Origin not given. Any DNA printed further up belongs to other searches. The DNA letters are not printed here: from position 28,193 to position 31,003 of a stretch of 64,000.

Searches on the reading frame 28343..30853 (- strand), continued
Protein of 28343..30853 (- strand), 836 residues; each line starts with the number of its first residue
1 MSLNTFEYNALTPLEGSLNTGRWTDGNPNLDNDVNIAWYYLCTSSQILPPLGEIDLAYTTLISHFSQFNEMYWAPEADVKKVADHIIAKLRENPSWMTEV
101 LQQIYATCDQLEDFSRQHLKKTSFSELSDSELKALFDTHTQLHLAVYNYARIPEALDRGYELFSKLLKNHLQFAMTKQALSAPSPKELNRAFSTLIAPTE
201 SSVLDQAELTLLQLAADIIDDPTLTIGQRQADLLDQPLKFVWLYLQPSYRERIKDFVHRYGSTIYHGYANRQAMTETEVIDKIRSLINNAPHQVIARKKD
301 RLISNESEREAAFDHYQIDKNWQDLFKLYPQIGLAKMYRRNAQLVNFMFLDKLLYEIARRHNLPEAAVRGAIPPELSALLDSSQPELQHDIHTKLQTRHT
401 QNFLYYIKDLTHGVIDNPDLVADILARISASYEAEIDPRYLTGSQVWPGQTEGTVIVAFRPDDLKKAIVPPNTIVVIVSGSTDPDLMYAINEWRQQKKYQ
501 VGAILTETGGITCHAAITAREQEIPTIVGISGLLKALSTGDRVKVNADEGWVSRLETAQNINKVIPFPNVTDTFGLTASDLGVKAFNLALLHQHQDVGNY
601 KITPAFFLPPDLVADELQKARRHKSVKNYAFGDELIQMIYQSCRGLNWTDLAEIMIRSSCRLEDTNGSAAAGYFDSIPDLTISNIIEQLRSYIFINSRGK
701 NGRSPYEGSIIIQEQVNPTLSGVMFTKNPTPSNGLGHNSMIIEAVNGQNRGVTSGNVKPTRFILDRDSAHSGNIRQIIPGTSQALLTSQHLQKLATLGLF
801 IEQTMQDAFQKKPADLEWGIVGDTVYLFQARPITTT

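Call 29: find_related_loci(query=A1, collection=metagenome_contigs, flank=10000)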
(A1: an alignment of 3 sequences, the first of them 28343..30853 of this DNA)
Query A1 (836 aa) in metagenome_contigs; peptide patterns used: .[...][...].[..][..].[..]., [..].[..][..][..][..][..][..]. (x = any residue, [..] = any of these).
189 stretches matched a pattern; 19 encode a relative of the query (tblastn E <= 1e-3); 19 distinct loci.
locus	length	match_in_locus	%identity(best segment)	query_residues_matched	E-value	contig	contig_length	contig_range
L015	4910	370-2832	40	18-835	0e+0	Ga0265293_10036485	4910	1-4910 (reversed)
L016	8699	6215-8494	30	10-833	4e-99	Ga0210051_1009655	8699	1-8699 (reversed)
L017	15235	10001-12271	30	14-834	2e-95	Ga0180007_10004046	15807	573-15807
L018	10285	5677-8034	29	10-836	1e-86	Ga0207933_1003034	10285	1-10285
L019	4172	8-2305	28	22-834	7e-85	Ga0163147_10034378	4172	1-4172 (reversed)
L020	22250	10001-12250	30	23-833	8e-80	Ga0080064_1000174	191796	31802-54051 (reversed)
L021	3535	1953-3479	30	23-558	1e-70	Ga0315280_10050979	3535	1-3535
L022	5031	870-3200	28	2-829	2e-64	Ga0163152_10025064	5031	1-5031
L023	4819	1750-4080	28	2-829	2e-64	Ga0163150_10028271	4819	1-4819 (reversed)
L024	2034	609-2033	30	14-521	5e-52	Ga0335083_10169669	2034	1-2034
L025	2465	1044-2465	28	23-528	6e-48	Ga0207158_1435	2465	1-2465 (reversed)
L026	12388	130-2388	29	23-834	2e-88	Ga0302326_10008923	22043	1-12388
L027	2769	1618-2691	30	10-381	2e-42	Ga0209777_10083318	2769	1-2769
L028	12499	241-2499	29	23-834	2e-88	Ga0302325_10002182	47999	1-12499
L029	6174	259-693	36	18-164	6e-21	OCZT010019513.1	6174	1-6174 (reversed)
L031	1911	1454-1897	31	23-172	2e-17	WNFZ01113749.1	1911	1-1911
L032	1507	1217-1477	25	23-113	2e-10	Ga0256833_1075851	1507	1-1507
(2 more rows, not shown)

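Call 34: search_protein_representatives(alignment_id=A1)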
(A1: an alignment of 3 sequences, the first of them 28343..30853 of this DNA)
Query: 3 sequences, 832 profile positions. Proteins with E-value up to 0.001 (for the whole library): 35793; up to 1e-10: 18621; up to 1e-30: 1981. The best 150 are listed.
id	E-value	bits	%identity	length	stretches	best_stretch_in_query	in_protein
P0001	0.0e+00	1474.3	-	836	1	1-832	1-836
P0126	3.7e-234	796.2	-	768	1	11-831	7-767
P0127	1.6e-184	631.9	-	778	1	16-830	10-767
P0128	1.3e-180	619.0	-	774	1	12-830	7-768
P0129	3.6e-179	614.3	-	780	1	14-830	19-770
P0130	1.0e-171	589.7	-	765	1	13-830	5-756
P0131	4.9e-170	584.0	-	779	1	14-830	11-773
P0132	2.9e-165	568.3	-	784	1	9-831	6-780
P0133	1.5e-164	566.0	-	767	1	10-831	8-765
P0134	1.5e-163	562.6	-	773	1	11-830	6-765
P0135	1.9e-163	562.3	-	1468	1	10-831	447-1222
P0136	7.3e-163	560.3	-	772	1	11-830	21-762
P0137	2.8e-159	548.5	-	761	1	16-830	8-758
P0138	3.6e-159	548.1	-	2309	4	69-831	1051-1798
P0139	1.0e-158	546.6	-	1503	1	17-830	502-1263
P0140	2.9e-158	545.1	-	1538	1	7-830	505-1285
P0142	6.8e-155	534.0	-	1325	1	13-830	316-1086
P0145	7.1e-148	510.7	-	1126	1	15-830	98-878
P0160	5.2e-129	448.3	-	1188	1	13-829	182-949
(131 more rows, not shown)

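Call 35: search_protein_families(library=pfam, proteins=[P0135, P0140, P0142, P0145, P0160, P0138, P0126], max_evalue=0.001)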
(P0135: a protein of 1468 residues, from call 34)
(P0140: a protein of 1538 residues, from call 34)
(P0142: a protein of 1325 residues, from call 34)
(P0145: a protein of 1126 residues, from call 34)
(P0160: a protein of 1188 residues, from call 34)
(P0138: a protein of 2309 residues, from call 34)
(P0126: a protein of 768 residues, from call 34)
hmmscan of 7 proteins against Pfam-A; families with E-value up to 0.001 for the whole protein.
P0135 (1468 aa): 4 families
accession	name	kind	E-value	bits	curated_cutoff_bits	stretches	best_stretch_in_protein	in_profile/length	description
PF01326.24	PPDK_N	-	4.3e-34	118.7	27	1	1036-1232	80-321/328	Pyruvate phosphate dikinase, AMP/ATP-binding domain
PF00391.29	PEP-utilizers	-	2.5e-18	65.9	23.1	1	893-963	2-72/72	PEP-utilising enzyme, mobile domain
PF01048.26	PNP_UDP_1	-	1.2e-11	45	25.1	1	97-349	1-212/233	Phosphorylase superfamily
PF01966.28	HD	-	0.00041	21.1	22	0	1262-1308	4-48/116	HD domain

P0140 (1538 aa): 3 families
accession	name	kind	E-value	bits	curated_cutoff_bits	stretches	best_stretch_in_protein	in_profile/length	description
PF01326.24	PPDK_N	-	8.6e-26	91.4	27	1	1114-1291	101-316/328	Pyruvate phosphate dikinase, AMP/ATP-binding domain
PF00391.29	PEP-utilizers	-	2.4e-23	82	23.1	1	956-1026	2-72/72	PEP-utilising enzyme, mobile domain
PF01966.28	HD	-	2.9e-10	40.9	22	1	1325-1442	3-99/116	HD domain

P0142 (1325 aa): 4 families
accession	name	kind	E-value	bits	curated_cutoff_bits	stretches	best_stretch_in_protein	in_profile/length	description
PF01048.26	PNP_UDP_1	-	6.6e-27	94.9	25.1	1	16-251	3-231/233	Phosphorylase superfamily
PF01326.24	PPDK_N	-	8.9e-27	94.7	27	1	901-1089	80-313/328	Pyruvate phosphate dikinase, AMP/ATP-binding domain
PF00391.29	PEP-utilizers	-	3.9e-22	78.1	23.1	1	757-828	1-72/72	PEP-utilising enzyme, mobile domain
PF01966.28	HD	-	4.5e-06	27.4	22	1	1127-1185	4-61/116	HD domain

P0145 (1126 aa): 3 families
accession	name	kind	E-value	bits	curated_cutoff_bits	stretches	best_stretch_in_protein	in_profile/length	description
PF00391.29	PEP-utilizers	-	2.4e-20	72.4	23.1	1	545-616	1-72/72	PEP-utilising enzyme, mobile domain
PF01326.24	PPDK_N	-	2.2e-18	67.1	27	1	689-886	80-318/328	Pyruvate phosphate dikinase, AMP/ATP-binding domain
PF01966.28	HD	-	2.4e-05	25.1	22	1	917-961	4-46/116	HD domain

P0160 (1188 aa): 4 families
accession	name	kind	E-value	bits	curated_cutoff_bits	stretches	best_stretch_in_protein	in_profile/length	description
PF13271.11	DUF4062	-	2.3e-25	89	24.7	1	9-91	1-82/82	Domain of unknown function (DUF4062)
PF01326.24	PPDK_N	-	5.9e-18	65.7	27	1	780-956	100-316/328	Pyruvate phosphate dikinase, AMP/ATP-binding domain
PF00391.29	PEP-utilizers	-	1.7e-16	60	23.1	1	625-696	1-72/72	PEP-utilising enzyme, mobile domain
PF01966.28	HD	-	1.4e-05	25.8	22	1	989-1039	4-49/116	HD domain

P0138 (2309 aa): 2 families
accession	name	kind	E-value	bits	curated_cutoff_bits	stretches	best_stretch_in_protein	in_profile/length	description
PF00391.29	PEP-utilizers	-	8.9e-93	304.4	23.1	4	922-993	1-72/72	PEP-utilising enzyme, mobile domain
PF01326.24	PPDK_N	-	6.8e-89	298.8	27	1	1529-1802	2-315/328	Pyruvate phosphate dikinase, AMP/ATP-binding domain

P0126 (768 aa): 2 families
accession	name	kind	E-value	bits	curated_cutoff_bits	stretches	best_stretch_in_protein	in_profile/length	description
PF01326.24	PPDK_N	-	8.9e-25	88.1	27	2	589-711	94-229/328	Pyruvate phosphate dikinase, AMP/ATP-binding domain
PF00391.29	PEP-utilizers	-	3e-21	75.2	23.1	1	443-514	1-72/72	PEP-utilising enzyme, mobile domain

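Call 36: search_protein_families(library=pfam, proteins=[L016:4870-5523:+, L016:5520-6203:+, L017:8635-9264:+, L017:9270-9929:+, L020:8692-9333:+, L020:9321-9953:+, L021:609-1268:+, L021:1283-1891:+, L018:4795-8751:+, L022:351-3932:+], max_evalue=0.01)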
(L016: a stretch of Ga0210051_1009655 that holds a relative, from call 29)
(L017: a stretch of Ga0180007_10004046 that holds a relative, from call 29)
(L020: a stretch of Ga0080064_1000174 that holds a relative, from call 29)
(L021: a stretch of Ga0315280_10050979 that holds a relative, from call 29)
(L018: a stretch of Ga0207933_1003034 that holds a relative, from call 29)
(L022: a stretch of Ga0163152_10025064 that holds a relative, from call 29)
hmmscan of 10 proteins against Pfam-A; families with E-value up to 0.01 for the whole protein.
L016:4870-5523:+ (217 aa): 2 families
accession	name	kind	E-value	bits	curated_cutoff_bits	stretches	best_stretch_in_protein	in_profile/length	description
PF01966.28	HD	-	0.00016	22.4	22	1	28-108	4-73/116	HD domain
PF13023.12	HD_3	-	0.0037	17.6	22.5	1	27-74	25-71/165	HD domain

L016:5520-6203:+ (227 aa): 1 family
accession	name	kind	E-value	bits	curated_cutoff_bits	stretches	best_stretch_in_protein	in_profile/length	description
PF18153.7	Cap15_CD_rec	-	2e-19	70.5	31.2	1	88-207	2-121/122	Cap15, cyclic dinucleotide receptor domain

L017:8635-9264:+ (209 aa): 1 family
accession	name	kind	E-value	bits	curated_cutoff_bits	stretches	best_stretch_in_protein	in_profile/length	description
PF01966.28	HD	-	0.0012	19.5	22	1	20-60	4-42/116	HD domain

L017:9270-9929:+ (219 aa): 1 family
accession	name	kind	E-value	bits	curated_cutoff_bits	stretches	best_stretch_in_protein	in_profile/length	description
PF18153.7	Cap15_CD_rec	-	3.5e-20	73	31.2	1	85-204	2-121/122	Cap15, cyclic dinucleotide receptor domain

L020:8692-9333:+ (213 aa): 2 families
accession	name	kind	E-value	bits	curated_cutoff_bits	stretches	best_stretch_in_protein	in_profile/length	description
PF01966.28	HD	-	2.4e-05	25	22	1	23-104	4-76/116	HD domain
PF13023.12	HD_3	-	0.002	18.5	22.5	1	17-59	20-61/165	HD domain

L020:9321-9953:+ (210 aa): 1 family
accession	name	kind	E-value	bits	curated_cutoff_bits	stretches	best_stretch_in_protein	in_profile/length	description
PF18153.7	Cap15_CD_rec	-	5.6e-17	62.6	31.2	1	75-194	2-120/122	Cap15, cyclic dinucleotide receptor domain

L021:609-1268:+ (219 aa): 1 family
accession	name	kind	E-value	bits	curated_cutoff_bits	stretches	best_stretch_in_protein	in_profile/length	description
PF01966.28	HD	-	9.9e-05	23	22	1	18-71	3-49/116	HD domain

L021:1283-1891:+ (202 aa): 2 families
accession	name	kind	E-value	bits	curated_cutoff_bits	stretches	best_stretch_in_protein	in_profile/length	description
PF18153.7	Cap15_CD_rec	-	9.4e-20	71.6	31.2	1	74-191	2-120/122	Cap15, cyclic dinucleotide receptor domain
PF23471.1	Cap15_TM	-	0.0012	19.9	28.2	1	16-63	12-59/59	Cap15, TM helices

L018:4795-8751:+ (1318 aa): 4 families
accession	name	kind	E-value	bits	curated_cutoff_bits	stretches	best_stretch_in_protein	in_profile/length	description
PF01048.26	PNP_UDP_1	-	4.3e-22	79.1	25.1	1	9-241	3-228/233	Phosphorylase superfamily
PF01326.24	PPDK_N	-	6.9e-21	75.3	27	1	908-1092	101-324/328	Pyruvate phosphate dikinase, AMP/ATP-binding domain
PF00391.29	PEP-utilizers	-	1.4e-19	69.9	23.1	1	749-820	1-72/72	PEP-utilising enzyme, mobile domain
PF01966.28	HD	-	0.00013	22.6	22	1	1120-1178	4-61/116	HD domain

L022:351-3932:+ (1193 aa): 4 families
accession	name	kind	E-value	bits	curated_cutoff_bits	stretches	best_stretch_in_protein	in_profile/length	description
PF13271.11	DUF4062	-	2.8e-27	95.2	24.7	1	8-89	1-82/82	Domain of unknown function (DUF4062)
PF01326.24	PPDK_N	-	1.5e-19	70.9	27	1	780-960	89-315/328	Pyruvate phosphate dikinase, AMP/ATP-binding domain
PF00391.29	PEP-utilizers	-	3.9e-19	68.4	23.1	1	629-699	1-71/72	PEP-utilising enzyme, mobile domain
PF01966.28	HD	-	1.4e-05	25.7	22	1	994-1097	4-90/116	HD domain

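Call 44: predict_structure(alignment_id=A1)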
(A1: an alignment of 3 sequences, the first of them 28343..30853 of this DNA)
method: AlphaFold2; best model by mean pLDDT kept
length: 836 residues; sequences in the alignment: 3
mean_pLDDT: 68.4   pTM: 0.43
mean pLDDT of the five models: 68.4, 67.5, 61.4, 59.2, 58.4
residues with pLDDT >= 90: 47; 70-90: 454; 50-70: 171; < 50: 164
segments of 3 or more residues with pLDDT < 50: 1-75, 225-228, 267-270, 399-438, 559-574, 664-673, 700-703, 752-755
pLDDT, mean of each block of 10 residues (from residue 1): 25 29 28 32 33 29 30 47 75 85 86 81 76 84 69 63 84 85 82 88 81 86 55 63 80 86 56 76 79 85 92 92 91 78 74 81 67 73 82 64 26 31 34 38 80 85 67 80 73 71 78 61 81 72 86 68 34 50 65 64 77 79 76 76 74 72 47 62 85 71 58 82 78 64 75 58 79 75 77 85 73 80 82 58
secondary structure, 60 per line:
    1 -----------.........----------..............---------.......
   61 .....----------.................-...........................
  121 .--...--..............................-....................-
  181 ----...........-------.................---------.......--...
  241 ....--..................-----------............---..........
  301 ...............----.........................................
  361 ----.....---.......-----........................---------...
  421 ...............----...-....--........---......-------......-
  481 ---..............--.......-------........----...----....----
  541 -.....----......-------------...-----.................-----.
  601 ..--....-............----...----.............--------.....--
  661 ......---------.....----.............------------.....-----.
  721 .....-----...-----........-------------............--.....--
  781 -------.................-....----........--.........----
elements in order (helices of 4 or more, strands of 3 or more residues): H12-20 H31-44 H54-65 H76-92 H94-121 H129-158 H160-179 H185-195 H203-219 H229-235 H238-244 H247-264 H276-287 H291-315 H320-360 H365-369 H373-379 H385-408 H418-435 E440-442 E444-447 E450-457 H461-466 E474-479 H484-497 E500-506 H514-521 E526-528 H533-536 E542-546 E551-556 H578-594 E600-602 E605-608 H610-621 H633-645 E654-658 H661-666 E676-680 H685-697 E710-714 E720-725 E739-746 E760-765 H766-771 E774-778 H788-804 H806-809 E814-821 E824-832
